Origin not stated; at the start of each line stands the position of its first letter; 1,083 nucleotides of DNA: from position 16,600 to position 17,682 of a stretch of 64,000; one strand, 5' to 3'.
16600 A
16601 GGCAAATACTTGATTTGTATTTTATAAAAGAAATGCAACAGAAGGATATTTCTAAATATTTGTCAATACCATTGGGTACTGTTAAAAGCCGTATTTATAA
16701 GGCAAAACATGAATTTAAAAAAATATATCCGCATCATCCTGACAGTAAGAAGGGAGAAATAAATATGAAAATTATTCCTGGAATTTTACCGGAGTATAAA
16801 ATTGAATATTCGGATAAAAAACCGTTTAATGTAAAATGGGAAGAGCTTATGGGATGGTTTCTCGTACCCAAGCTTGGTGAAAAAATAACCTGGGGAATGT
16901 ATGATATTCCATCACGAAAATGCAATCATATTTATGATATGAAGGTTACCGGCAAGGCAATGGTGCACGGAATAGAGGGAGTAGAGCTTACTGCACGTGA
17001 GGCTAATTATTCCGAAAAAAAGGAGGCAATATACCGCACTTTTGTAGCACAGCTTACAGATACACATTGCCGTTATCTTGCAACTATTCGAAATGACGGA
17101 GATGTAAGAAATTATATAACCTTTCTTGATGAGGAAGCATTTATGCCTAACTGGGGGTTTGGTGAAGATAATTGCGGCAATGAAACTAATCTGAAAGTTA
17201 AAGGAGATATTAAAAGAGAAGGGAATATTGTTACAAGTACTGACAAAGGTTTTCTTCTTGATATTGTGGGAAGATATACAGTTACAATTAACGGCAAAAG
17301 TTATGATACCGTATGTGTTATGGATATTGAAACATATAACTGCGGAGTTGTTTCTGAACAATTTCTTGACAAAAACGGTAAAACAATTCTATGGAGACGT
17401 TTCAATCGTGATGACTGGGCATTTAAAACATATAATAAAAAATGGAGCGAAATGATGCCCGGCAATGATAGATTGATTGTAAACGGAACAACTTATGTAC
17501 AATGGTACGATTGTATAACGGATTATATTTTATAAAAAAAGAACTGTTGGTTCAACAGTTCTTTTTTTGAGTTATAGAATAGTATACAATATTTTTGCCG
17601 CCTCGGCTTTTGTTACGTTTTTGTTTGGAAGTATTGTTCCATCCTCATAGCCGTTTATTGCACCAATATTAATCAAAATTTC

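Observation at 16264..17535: Orphan ECF-type sigma factor fused to an unrecognised soluble 255-aa C-terminal domain, with no anti-sigma gene nearby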

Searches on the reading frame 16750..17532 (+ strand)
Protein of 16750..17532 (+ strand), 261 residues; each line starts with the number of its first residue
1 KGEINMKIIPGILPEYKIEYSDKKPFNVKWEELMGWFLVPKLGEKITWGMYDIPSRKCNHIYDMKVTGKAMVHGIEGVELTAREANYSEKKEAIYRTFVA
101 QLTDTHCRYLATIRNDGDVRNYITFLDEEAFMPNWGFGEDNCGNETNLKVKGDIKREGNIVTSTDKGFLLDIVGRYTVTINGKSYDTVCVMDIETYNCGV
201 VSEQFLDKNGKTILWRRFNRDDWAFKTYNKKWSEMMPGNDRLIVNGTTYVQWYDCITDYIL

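Call 6: find_homologous_proteins(query=window:16750-17532:+, max_evalue=0.001)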
Query seq(261 aa) (261 aa): 3698 proteins with E <= 0.001 among 4092 candidates; the best 120 are listed.
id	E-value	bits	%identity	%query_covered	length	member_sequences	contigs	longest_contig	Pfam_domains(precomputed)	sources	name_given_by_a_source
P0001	7.4e-179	611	100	100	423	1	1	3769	PF04545.23,PF04542.21,PF08281.19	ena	-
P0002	3.8e-161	553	90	100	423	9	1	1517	PF04545.23,PF04542.21,PF08281.19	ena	-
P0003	6.3e-151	519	83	100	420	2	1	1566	PF04545.23,PF04542.21,PF08281.19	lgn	-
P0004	1.6e-148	511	82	100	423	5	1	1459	PF04545.23,PF04542.21,PF08281.19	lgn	-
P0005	2.4e-148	511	81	100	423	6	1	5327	PF04545.23,PF04542.21,PF08281.19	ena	-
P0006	3.2e-148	510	82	100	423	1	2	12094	PF04545.23,PF04542.21,PF08281.19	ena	-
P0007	7.9e-148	509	82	100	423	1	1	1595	PF04545.23,PF04542.21,PF08281.19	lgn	-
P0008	9.6e-148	509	82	100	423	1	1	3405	PF04545.23,PF04542.21,PF08281.19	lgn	-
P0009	1.0e-147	509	82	100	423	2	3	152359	PF04545.23,PF04542.21,PF08281.19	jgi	-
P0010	1.8e-147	508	80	100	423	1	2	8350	PF04545.23,PF04542.21,PF08281.19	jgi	-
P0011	1.8e-147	508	82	100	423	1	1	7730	PF04545.23,PF04542.21,PF08281.19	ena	-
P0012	1.8e-147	508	80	100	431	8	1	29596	PF04545.23,PF04542.21,PF08281.19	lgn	-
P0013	2.2e-147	508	80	100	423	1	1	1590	PF04545.23,PF04542.21,PF08281.19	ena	-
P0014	2.3e-147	508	81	100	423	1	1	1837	PF04545.23,PF04542.21,PF08281.19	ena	-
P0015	2.4e-147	508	83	100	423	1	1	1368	PF04545.23,PF04542.21,PF08281.19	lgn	-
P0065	2.9e-145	501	81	100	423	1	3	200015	PF04545.23,PF04542.21,PF08281.19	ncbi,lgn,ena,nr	ncbi:MAG: sigma-70 family RNA polymerase sigma factor [Lachnospiraceae bacterium]|nr:sigma-70 family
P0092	9.6e-145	499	80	100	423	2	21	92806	PF04545.23,PF04542.21,PF08281.19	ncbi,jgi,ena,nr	ncbi:MAG: RNA polymerase sigma factor [Clostridiales bacterium]|nr:RNA polymerase sigma factor [Clos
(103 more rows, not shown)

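Call 11: find_encoding_contigs(protein=P0065, flank=8000, max_places=3)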
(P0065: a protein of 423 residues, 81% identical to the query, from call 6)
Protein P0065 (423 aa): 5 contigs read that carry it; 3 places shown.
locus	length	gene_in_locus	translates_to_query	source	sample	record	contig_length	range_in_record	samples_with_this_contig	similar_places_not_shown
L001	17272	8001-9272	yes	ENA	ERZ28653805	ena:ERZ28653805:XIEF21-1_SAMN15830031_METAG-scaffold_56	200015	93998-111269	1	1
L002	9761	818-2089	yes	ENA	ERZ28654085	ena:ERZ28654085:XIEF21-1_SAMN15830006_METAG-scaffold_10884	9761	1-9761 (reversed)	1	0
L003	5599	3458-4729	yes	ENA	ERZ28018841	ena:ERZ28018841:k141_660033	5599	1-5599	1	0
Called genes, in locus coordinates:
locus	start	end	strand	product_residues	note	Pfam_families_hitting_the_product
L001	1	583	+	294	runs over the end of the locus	PF01522:Polysacc_deac_1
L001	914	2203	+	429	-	PF13203:DUF2201_N, PF09967:DUF2201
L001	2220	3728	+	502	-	PF20030:bpMoxR (faint), PF00004:AAA, PF07728:AAA_5 (weak)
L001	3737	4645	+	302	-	PF13306:LRR_5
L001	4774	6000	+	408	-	PF01704:UDPGP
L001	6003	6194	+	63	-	-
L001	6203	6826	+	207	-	-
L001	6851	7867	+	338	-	PF00106:adh_short (weak), PF01073:3Beta_HSD, PF01370:Epimerase, PF02719:Polysacc_synt_2, PF04321:RmlD_sub_bind, PF05368:NmrA (weak), PF08659:KR, PF16363:GDP_Man_Dehyd, +2 more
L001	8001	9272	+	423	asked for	PF04542:Sigma70_r2, PF04545:Sigma70_r4, PF08281:Sigma70_r4_2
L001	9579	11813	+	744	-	PF00580:UvrD-helicase (faint)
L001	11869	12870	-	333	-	-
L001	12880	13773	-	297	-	PF02517:Rce1-like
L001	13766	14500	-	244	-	PF13346:ABC2_membrane_5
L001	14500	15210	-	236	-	-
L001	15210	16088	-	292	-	PF00005:ABC_tran, PF13304:AAA_21 (faint)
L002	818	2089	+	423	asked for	PF04542:Sigma70_r2, PF04545:Sigma70_r4, PF08281:Sigma70_r4_2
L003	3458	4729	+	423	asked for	PF04542:Sigma70_r2, PF04545:Sigma70_r4, PF08281:Sigma70_r4_2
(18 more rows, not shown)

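Call 12: search_protein_representatives(protein=window:16756-17532:+)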
Query: 259 residues. Proteins with E-value up to 0.001 (for the whole library): 397; up to 1e-10: 277; up to 1e-30: 106. The best 150 are listed.
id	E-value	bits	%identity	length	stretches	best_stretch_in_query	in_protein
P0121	3.1e-107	374.4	75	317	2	2-210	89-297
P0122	2.5e-96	338.6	57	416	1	5-258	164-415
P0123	1.9e-95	335.7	58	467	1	4-259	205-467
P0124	1.5e-92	326.1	54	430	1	2-259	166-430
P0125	9.3e-90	317.0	71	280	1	73-259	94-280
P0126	5.2e-88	311.3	54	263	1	3-258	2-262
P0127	7.3e-88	310.8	54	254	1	7-259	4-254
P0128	7.3e-85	301.0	56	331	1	5-250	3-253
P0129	7.1e-84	297.7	56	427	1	2-254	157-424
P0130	9.7e-82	290.7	49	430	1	7-259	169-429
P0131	2.4e-79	282.9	51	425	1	2-259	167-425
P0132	5.0e-78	278.6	50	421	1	7-259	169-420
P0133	6.5e-78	278.2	53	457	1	2-259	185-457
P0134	3.8e-76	272.4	50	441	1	3-254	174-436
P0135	6.7e-76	271.6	52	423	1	1-259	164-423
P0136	3.0e-75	269.4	52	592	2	7-161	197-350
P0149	4.7e-60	219.6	41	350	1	4-258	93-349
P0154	1.1e-54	201.9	45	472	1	7-258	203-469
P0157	8.1e-53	195.9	48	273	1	2-259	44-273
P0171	1.5e-44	168.7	36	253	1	8-259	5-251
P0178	3.5e-42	161.0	35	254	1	4-259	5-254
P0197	1.5e-35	139.2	33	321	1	8-257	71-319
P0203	2.0e-34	135.5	33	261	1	2-257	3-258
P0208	1.3e-33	132.9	31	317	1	7-257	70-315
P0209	1.6e-33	132.6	34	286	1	4-259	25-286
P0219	1.2e-31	126.5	33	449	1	11-257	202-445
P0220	2.3e-31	125.5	35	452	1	10-255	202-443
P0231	7.1e-29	117.4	33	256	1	7-258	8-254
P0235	3.1e-28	115.3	32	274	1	7-256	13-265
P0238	7.9e-28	113.9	30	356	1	7-257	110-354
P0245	7.6e-27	110.7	32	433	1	5-259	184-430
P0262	6.1e-24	101.2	33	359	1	10-256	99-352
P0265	7.6e-24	100.9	29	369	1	12-256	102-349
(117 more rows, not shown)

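Call 13: search_protein_families(library=pfam, proteins=[P0171, P0178, P0203, P0231, P0235, P0197, P0238, P0262, P0265, P0219], max_evalue=0.1)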
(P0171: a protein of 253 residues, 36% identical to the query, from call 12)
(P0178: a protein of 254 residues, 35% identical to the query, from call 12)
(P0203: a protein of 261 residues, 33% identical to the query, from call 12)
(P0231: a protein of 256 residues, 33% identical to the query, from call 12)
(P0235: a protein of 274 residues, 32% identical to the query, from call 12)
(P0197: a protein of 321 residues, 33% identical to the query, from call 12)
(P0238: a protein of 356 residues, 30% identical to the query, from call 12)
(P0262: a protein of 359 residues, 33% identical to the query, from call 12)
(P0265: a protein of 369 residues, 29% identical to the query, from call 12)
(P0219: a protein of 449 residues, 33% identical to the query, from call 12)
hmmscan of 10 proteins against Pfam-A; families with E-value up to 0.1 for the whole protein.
P0171 (253 aa): 0 families

P0178 (254 aa): 1 family
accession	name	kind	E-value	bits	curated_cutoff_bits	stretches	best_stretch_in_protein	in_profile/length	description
PF05989.17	Chordopox_A35R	-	0.029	14.7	27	1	166-228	31-91/174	Chordopoxvirus A35R protein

P0203 (261 aa): 0 families

P0231 (256 aa): 1 family
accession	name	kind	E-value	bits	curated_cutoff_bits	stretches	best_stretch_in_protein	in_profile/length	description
PF13031.12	DUF3892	-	0.084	13.8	22.3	0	78-132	18-66/71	Protein of unknown function (DUF3892)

P0235 (274 aa): 0 families

P0197 (321 aa): 17 families
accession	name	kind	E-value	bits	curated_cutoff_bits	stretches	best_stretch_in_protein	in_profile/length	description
PF01381.28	HTH_3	-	5.9e-16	58.7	23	1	10-59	4-53/55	Helix-turn-helix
PF13560.12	HTH_31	-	1.2e-11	45.1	27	1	7-60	6-60/64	Helix-turn-helix domain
PF13443.12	HTH_26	-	1.1e-06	29.2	22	1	6-59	1-55/63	Cro/C1-type HTH DNA-binding domain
PF12844.13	HTH_19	-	1.9e-06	28.1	30.2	1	9-66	6-63/64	Helix-turn-helix domain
PF07022.19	Phage_CI_repr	-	4.3e-06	27.4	22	1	16-65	12-61/65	Bacteriophage CI repressor helix-turn-helix domain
PF08279.18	HTH_11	-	0.00027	21.2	25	1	12-33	12-33/55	HTH domain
PF13518.12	HTH_28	-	0.00049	20.6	25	1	13-37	10-34/52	Helix-turn-helix domain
PF13384.12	HTH_23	-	0.00062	20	24.6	1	13-35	15-37/50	Homeodomain-like domain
PF13744.12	HTH_37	-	0.0065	16.7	27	1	6-62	22-79/80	Helix-turn-helix domain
PF15943.11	YdaS_toxin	-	0.012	15.9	30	1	17-37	10-30/65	Bacterial toxin YdaS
PF21716.3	dnstrm_HI1420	-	0.012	15.9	27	1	6-60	36-88/90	Probable addiction module antidote protein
PF13022.12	HTH_Tnp_1_2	-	0.016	15.8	27.9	1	15-36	26-47/122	Helix-turn-helix of insertion element transposase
PF13412.12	HTH_24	-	0.056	13.5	21.9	1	15-32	17-34/48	Winged helix-turn-helix DNA-binding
PF02796.21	HTH_7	-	0.068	13.7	23.8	0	14-33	20-39/45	Helix-turn-helix domain of resolvase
PF13551.12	HTH_29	-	0.075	13.6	28.1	0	14-35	10-32/64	Winged helix-turn helix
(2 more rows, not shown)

P0238 (356 aa): 1 family
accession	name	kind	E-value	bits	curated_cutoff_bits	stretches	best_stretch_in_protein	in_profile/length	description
PF08765.17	Mor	-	4e-05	24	24.9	1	20-109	24-103/107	Mor transcription activator family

P0262 (359 aa): 7 families
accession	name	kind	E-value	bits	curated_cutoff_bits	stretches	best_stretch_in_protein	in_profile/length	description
PF08281.18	Sigma70_r4_2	-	5.3e-11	42.4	25.7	1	19-68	5-54/54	Sigma-70, region 4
PF04545.22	Sigma70_r4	-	1.3e-07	31.4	24.1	1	21-69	1-49/50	Sigma-70, region 4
PF07638.17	Sigma70_ECF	-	2.2e-06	28.2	21.1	1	17-72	128-183/185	ECF sigma factor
PF13384.12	HTH_23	-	0.00047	20.3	24.6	1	27-63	4-40/50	Homeodomain-like domain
PF06056.18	Terminase_5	-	0.0048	17.2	20.3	1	30-57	3-30/58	Putative ATPase subunit of terminase (gpP-like)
PF19575.5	HTH_58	-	0.0067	16.7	23.8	1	36-70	22-56/62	Helix-turn-helix domain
PF13936.12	HTH_38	-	0.0083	16.3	27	1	29-62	9-42/44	Helix-turn-helix domain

P0265 (369 aa): 6 families
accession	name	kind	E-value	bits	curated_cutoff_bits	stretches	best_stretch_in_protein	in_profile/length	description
PF08281.18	Sigma70_r4_2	-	1.7e-10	40.8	25.7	1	19-71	2-54/54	Sigma-70, region 4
PF04545.22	Sigma70_r4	-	1.3e-07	31.4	24.1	1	24-72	1-49/50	Sigma-70, region 4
PF07638.17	Sigma70_ECF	-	1.4e-06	28.8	21.1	1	17-75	125-183/185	ECF sigma factor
PF06056.18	Terminase_5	-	0.0016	18.8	20.3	1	32-61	2-31/58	Putative ATPase subunit of terminase (gpP-like)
PF06530.18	Phage_antitermQ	-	0.0056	17.1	26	1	14-74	47-109/118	Phage antitermination protein Q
PF14493.12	HTH_40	-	0.043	14.5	27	1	36-70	6-39/89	Helix-turn-helix domain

P0219 (449 aa): 5 families
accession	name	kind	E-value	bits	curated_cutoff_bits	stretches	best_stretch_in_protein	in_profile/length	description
PF04542.20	Sigma70_r2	-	2.5e-13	50.1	24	1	24-91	1-71/71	Sigma-70 region 2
PF08281.18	Sigma70_r4_2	-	8.7e-07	28.9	25.7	1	120-171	3-54/54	Sigma-70, region 4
PF07638.17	Sigma70_ECF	-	2.4e-05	24.8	21.1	1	9-172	7-180/185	ECF sigma factor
PF04545.22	Sigma70_r4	-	7.8e-05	22.6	24.1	1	124-172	1-49/50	Sigma-70, region 4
PF06530.18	Phage_antitermQ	-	0.0032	17.8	26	1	125-177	60-112/118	Phage antitermination protein Q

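Call 28: find_encoding_contigs(protein=P0171, flank=5000, max_places=2)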
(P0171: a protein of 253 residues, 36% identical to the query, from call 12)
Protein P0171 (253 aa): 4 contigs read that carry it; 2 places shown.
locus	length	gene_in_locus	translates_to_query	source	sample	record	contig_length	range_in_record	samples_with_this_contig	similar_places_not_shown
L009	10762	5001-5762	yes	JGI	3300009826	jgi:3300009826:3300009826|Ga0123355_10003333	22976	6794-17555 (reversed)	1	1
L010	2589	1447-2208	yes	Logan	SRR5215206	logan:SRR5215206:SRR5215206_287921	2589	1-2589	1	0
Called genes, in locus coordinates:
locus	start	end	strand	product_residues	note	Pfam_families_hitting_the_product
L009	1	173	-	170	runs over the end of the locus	PF05683:Fumerase_C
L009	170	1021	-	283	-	PF05681:Fumerase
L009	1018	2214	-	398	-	-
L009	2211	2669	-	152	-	-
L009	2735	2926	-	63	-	-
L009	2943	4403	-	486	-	PF00206:Lyase_1, PF10415:FumaraseC_C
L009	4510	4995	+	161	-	PF04542:Sigma70_r2, PF08281:Sigma70_r4_2, PF04545:Sigma70_r4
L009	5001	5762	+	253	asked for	-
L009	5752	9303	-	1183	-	PF02811:PHP, PF07733:DNA_pol3_alpha, PF17657:DNA_pol3_finger, PF14579:HHH_6, PF01336:tRNA_anti-codon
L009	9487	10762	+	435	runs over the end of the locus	PF00089:Trypsin, PF13365:Trypsin_2, PF13180:PDZ_2, PF17820:PDZ_6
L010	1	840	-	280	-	?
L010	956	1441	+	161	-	PF04542:Sigma70_r2, PF08281:Sigma70_r4_2, PF04545:Sigma70_r4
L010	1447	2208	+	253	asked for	-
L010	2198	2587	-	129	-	?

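Call 36: find_related_loci(query=A3, collection=genome_contigs, flank=5000)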
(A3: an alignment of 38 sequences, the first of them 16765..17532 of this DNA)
Query A3 (256 aa) in genome_contigs; peptide patterns used: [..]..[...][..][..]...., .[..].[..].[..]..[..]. (x = any residue, [..] = any of these).
599 stretches matched a pattern (row limit reached: there are more); 580 encode a relative of the query (tblastn E <= 1e-3); the best 80 are kept; 80 distinct loci.
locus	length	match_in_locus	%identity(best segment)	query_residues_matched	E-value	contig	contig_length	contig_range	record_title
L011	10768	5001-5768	82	1-256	1e-147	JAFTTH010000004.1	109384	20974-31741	MAG: Oscillospiraceae bacterium isolate RGIG4130 Roe_deer_Colon-1__c387, whole genome shotgun sequence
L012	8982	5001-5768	81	1-256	9e-147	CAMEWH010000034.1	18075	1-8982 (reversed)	MAG: uncultured Clostridia bacterium isolate SRR11489746_bin.71_metaWRAP_v1.3_MAG genome assembly, contig: ERZ11466724.4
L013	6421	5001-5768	81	1-256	5e-147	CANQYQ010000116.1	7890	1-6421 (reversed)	MAG: uncultured Clostridia bacterium isolate Lapin-015__bin64 genome assembly, contig: Lapin-015__NODE_9781_length_7890_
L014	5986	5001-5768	82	1-256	6e-147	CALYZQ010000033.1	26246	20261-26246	MAG: uncultured Lachnospiraceae bacterium isolate SRR14474045_bin.11_metaWRAP_v1.3_MAG genome assembly, contig: ERZ94240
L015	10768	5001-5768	80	1-256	6e-147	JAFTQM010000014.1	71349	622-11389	MAG: Lachnospiraceae bacterium isolate RGIG4057 Roe_deer_Cecum.Co__c394090, whole genome shotgun sequence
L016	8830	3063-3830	81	1-256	4e-146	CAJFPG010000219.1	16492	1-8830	Candidatus Geddesella stercoravicola isolate Coassembly_mag_563 genome assembly, contig: MAGpy_11413_min2k_bin_563_fak87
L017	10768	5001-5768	82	1-256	3e-146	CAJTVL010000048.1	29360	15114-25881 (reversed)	MAG TPA_asm: uncultured Lachnospiraceae bacterium isolate MGBC114603 genome assembly, contig: MGBC114603.48, whole genom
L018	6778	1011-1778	80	1-256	3e-146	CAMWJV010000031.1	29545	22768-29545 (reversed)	MAG TPA_asm: uncultured Lachnospiraceae bacterium isolate SRR14411261_bin.17_metawrap_v1.3_MAG genome assembly, contig:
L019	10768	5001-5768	82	1-256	5e-146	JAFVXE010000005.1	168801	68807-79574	MAG: Clostridia bacterium isolate RGIG5476 Sheep_Colon-5__c51325, whole genome shotgun sequence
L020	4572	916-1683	80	1-256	3e-148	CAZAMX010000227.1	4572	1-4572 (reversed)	MAG TPA_asm: uncultured Acetatifactor sp. isolate SRP287540_co1_1 genome assembly, contig: NODE_20674_length_4572_cov_8.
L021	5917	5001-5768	81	1-256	8e-146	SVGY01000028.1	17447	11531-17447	MAG: Clostridiales bacterium isolate SIG370 NODE_58600_length_17447_cov_7.897806, whole genome shotgun sequence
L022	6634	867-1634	81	1-256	1e-145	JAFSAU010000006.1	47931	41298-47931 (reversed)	MAG: Clostridia bacterium isolate RGIG2973 Goat_Rectum-1__c150228, whole genome shotgun sequence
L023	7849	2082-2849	80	1-256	1e-145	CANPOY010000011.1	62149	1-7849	MAG TPA_asm: uncultured Lachnospiraceae bacterium isolate SRR15730520_bin.44_metawrap_v1.3_MAG genome assembly, contig:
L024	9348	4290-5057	80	1-256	2e-145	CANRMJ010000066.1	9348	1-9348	MAG: uncultured Clostridia bacterium isolate Lapin-030__bin43 genome assembly, contig: Lapin-030__NODE_9628_length_9348_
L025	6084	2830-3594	80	1-256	5e-146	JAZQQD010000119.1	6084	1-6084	MAG: Faecousia sp. isolate T1900045236_TH20190006.MAGScoT_cleanbin_000116 SGB_5480_k141_1336503, whole genome shotgun se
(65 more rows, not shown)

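Call 37: predict_structure(alignment_id=A3)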
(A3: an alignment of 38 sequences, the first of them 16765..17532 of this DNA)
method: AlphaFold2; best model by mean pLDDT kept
length: 256 residues; sequences in the alignment: 38
mean_pLDDT: 92.9   pTM: 0.91
mean pLDDT of the five models: 92.9, 92.7, 92.2, 91.9, 91.4
residues with pLDDT >= 90: 206; 70-90: 46; 50-70: 3; < 50: 1
segments of 3 or more residues with pLDDT < 50: none
pLDDT, mean of each block of 10 residues (from residue 1): 85 98 95 96 96 96 97 96 85 96 92 87 87 85 96 94 90 97 92 87 98 95 94 96 97 92
secondary structure, 60 per line:
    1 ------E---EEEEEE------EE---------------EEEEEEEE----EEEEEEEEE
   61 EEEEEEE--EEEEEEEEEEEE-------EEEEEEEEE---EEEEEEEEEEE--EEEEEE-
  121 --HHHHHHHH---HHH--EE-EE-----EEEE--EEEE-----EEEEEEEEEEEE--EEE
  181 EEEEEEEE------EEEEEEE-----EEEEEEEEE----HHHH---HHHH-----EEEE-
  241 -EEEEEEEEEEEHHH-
elements in order: E11-16 E40-47 E52-67 E70-81 E89-97 E101-111 E114-119 H123-130 E149-152 E155-158 E164-175 E178-188 E195-201 E207-215 H220-223 H227-230 E236-239 E242-252
